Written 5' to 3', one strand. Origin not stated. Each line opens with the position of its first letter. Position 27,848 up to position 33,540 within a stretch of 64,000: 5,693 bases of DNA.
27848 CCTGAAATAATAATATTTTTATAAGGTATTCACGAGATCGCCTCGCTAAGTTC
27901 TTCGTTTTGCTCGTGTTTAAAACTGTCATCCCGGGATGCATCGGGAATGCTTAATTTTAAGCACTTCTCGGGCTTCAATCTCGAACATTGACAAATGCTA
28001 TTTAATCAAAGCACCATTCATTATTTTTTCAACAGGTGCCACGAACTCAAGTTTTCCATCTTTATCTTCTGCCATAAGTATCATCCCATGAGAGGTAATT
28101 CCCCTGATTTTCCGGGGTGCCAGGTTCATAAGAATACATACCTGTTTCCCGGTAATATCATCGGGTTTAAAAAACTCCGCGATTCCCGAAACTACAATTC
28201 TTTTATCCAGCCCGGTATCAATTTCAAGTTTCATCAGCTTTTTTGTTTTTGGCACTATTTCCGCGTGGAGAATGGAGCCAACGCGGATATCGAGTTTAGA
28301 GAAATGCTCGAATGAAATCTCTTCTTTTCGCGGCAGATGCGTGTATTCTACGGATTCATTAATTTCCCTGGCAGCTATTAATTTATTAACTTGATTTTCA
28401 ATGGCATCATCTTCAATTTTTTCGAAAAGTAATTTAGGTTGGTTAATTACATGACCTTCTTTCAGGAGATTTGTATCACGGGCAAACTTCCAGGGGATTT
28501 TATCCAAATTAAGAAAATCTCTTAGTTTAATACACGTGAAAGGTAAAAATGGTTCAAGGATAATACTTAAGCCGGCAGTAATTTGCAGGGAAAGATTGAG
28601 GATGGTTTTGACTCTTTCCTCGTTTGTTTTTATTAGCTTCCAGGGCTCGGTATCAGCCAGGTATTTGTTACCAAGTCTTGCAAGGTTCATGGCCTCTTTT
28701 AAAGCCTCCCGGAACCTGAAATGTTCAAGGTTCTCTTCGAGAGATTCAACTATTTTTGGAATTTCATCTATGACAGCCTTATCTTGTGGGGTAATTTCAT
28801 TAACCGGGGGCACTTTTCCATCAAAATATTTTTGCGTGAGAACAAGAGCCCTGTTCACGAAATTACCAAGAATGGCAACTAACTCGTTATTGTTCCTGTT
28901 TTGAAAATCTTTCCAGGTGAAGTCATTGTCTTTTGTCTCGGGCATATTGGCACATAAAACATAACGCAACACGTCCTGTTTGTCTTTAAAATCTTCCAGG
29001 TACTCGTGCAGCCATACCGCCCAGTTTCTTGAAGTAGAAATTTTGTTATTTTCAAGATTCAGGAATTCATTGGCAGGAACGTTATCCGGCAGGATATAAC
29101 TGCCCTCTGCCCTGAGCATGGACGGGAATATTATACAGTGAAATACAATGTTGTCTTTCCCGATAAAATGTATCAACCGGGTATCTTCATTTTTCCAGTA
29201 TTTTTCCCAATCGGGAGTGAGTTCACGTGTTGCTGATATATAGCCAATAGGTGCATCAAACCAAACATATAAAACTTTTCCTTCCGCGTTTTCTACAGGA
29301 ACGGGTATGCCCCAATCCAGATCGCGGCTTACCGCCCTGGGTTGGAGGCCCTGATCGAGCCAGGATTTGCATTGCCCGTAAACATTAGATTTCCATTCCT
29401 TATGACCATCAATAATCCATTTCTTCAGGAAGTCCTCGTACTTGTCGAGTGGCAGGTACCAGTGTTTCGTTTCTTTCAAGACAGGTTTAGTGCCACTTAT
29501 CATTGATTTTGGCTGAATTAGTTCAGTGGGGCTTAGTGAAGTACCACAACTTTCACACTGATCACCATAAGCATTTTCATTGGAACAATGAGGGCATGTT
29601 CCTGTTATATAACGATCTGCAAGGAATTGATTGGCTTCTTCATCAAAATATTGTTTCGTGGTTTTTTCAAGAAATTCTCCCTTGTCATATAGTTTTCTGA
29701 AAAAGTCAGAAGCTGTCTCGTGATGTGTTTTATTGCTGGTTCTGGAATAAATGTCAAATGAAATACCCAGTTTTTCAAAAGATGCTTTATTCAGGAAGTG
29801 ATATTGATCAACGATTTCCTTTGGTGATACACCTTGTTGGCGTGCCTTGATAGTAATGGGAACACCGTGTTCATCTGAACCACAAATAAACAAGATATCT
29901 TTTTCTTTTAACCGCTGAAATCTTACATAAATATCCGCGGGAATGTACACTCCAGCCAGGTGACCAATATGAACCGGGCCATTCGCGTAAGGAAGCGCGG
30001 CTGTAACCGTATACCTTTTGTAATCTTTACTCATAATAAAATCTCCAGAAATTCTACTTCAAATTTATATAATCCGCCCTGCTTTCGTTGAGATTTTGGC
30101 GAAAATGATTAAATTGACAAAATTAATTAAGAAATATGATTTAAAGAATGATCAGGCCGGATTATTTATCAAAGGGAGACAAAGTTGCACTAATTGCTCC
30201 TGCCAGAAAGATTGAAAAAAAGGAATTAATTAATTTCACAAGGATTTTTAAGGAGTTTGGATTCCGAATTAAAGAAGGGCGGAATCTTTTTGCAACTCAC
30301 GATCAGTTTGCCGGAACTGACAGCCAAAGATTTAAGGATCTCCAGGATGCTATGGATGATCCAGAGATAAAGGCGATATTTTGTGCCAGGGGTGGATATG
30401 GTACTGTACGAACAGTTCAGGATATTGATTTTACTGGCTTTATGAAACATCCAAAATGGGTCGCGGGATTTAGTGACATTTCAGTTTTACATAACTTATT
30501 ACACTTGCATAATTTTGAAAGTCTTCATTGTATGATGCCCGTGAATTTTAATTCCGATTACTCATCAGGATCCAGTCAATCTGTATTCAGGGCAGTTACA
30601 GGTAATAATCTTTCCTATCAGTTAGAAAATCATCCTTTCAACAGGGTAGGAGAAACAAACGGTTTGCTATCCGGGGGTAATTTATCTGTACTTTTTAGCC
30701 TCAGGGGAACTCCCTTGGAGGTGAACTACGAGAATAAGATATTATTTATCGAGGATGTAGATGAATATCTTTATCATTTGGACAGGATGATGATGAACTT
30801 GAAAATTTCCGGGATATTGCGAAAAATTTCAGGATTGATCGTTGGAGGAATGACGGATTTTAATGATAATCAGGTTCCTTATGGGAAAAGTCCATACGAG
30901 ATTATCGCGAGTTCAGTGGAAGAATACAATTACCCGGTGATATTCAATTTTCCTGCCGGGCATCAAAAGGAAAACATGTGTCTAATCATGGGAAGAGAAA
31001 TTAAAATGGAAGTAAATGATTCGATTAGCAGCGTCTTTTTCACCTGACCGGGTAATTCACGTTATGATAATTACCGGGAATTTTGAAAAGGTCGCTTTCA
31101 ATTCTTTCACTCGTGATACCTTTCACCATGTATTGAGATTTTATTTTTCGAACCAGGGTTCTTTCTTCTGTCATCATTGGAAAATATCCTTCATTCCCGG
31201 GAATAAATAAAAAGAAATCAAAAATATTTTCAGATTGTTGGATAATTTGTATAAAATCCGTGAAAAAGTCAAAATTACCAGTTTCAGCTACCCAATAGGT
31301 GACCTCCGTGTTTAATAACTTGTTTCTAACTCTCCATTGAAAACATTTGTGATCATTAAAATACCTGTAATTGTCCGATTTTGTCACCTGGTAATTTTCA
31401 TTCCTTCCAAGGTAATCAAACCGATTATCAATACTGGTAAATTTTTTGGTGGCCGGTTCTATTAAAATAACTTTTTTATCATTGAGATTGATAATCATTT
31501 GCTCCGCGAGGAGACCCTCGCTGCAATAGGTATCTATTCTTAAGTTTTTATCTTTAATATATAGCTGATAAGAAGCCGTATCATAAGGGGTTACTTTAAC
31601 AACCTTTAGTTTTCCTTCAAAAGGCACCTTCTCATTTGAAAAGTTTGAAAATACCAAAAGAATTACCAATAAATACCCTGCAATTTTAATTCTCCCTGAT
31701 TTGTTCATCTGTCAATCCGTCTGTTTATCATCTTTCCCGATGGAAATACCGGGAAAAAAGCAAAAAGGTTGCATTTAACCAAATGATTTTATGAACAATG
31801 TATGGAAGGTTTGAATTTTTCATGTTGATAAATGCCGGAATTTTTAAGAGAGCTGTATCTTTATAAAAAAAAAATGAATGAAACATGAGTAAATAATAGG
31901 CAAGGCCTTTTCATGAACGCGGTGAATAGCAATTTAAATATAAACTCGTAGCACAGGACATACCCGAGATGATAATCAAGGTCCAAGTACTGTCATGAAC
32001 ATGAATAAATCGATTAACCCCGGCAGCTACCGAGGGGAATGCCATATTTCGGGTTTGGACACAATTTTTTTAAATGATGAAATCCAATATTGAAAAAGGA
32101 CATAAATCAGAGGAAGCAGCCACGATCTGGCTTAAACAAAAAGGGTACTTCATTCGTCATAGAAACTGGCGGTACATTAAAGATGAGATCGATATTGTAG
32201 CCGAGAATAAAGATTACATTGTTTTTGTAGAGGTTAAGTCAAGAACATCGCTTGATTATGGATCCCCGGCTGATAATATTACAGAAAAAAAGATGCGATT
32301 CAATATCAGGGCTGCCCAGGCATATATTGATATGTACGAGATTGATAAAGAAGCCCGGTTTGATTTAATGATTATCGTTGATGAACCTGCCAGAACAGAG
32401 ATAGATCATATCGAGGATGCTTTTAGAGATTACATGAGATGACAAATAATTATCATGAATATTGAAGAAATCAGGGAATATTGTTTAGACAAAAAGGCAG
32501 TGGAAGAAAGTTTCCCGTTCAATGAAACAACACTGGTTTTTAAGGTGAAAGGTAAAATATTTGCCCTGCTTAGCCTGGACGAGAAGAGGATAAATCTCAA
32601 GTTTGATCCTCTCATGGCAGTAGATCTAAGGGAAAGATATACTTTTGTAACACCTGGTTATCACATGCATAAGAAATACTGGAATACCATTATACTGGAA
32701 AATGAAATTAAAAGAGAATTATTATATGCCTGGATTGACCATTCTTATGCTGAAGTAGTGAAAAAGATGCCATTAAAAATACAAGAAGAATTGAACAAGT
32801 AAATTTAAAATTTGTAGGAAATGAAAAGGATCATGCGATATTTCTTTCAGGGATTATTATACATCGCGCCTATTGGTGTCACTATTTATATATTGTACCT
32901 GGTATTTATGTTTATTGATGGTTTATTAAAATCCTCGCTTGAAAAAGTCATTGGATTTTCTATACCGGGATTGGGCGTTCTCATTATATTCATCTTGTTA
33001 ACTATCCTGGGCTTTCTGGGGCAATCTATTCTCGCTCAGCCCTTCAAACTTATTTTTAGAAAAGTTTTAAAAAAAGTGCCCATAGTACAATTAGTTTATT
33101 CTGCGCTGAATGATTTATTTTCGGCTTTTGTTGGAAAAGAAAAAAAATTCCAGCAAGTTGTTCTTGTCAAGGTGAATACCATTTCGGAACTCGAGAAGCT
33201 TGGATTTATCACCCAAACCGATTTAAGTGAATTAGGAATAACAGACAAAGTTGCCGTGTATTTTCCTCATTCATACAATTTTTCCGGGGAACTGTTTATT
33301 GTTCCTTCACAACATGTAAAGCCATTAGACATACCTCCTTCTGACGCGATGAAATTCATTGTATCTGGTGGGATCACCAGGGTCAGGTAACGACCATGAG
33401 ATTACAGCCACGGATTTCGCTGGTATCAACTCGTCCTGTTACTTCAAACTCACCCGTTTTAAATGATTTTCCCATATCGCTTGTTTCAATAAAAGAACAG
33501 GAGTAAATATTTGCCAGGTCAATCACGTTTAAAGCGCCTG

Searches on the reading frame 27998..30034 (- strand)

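Call 30: search_protein_families(library=pfam, proteins=[window:27998-30034:-], max_evalue=0.00001)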
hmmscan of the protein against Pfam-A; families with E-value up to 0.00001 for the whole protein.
window:27998-30034:- (678 aa): 5 families
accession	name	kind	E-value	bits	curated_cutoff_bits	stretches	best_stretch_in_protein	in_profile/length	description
PF09334.17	tRNA-synt_1g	-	1.3e-161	538.3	20.1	1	9-396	2-390/391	tRNA synthetases class I (M)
PF01588.26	tRNA_bind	-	6.1e-23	81.2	27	1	583-674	1-94/96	Putative tRNA binding domain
PF19303.5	Anticodon_3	-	5.1e-22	78.8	23.5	1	408-553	1-148/152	Anticodon binding domain of methionyl tRNA ligase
PF00133.28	tRNA-synt_1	-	7.2e-16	58.4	22.7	1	3-248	20-246/414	tRNA synthetases class I (I, L, M and V)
PF08264.19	Anticodon_1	-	3.1e-08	34.1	25.1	1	418-561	1-131/148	Anticodon-binding domain of tRNA ligase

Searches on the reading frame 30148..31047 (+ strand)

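Call 30: search_protein_families(library=pfam, proteins=[window:30148-31047:+], max_evalue=0.00001)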
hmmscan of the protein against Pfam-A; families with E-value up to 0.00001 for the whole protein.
window:30148-31047:+ (299 aa): 2 families
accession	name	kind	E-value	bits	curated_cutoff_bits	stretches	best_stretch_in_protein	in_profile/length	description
PF02016.21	Peptidase_S66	-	3.7e-33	114.7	25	1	13-127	1-120/121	LD-carboxypeptidase N-terminal domain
PF17676.7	Peptidase_S66C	-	4.6e-32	111.6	23.7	1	172-286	2-119/120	LD-carboxypeptidase C-terminal domain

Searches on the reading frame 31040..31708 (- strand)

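Call 30: search_protein_families(library=pfam, proteins=[window:31040-31708:-], max_evalue=0.00001)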
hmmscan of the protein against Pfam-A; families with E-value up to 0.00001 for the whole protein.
window:31040-31708:- (222 aa): 1 family
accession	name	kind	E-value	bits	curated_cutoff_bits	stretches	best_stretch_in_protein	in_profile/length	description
PF14371.13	DUF4412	-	8.3e-07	29.4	21.6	1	30-214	1-191/191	Domain of unknown function (DUF4412)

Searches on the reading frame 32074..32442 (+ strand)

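Call 30: search_protein_families(library=pfam, proteins=[window:32074-32442:+], max_evalue=0.00001)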
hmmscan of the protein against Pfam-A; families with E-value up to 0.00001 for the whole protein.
window:32074-32442:+ (122 aa): 2 families
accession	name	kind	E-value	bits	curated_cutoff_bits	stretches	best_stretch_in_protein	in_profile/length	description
PF02021.23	UPF0102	-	4.7e-24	85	23.6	1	13-101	2-80/80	Uncharacterised protein family UPF0102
PF08378.17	NERD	-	5e-06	27.4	22.1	1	8-72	1-72/111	Nuclease-related domain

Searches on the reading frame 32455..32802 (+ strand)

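Call 30: search_protein_families(library=pfam, proteins=[window:32455-32802:+], max_evalue=0.00001)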
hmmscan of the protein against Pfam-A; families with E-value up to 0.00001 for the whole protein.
window:32455-32802:+ (115 aa): 1 family
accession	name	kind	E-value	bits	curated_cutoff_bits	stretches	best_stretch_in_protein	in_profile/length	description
PF04237.18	YjbR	-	5.1e-28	98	30.1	1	11-99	1-87/88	YjbR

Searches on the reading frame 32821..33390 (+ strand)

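Call 31: search_protein_families(library=pfam, proteins=[window:32821-33390:+], max_evalue=0.00001)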
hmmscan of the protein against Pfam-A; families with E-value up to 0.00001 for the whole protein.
window:32821-33390:+ (189 aa): 1 family
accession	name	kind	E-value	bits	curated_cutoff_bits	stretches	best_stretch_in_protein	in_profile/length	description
PF04367.18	DUF502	-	2.1e-23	82.7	23.8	1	54-156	1-107/107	Protein of unknown function (DUF502)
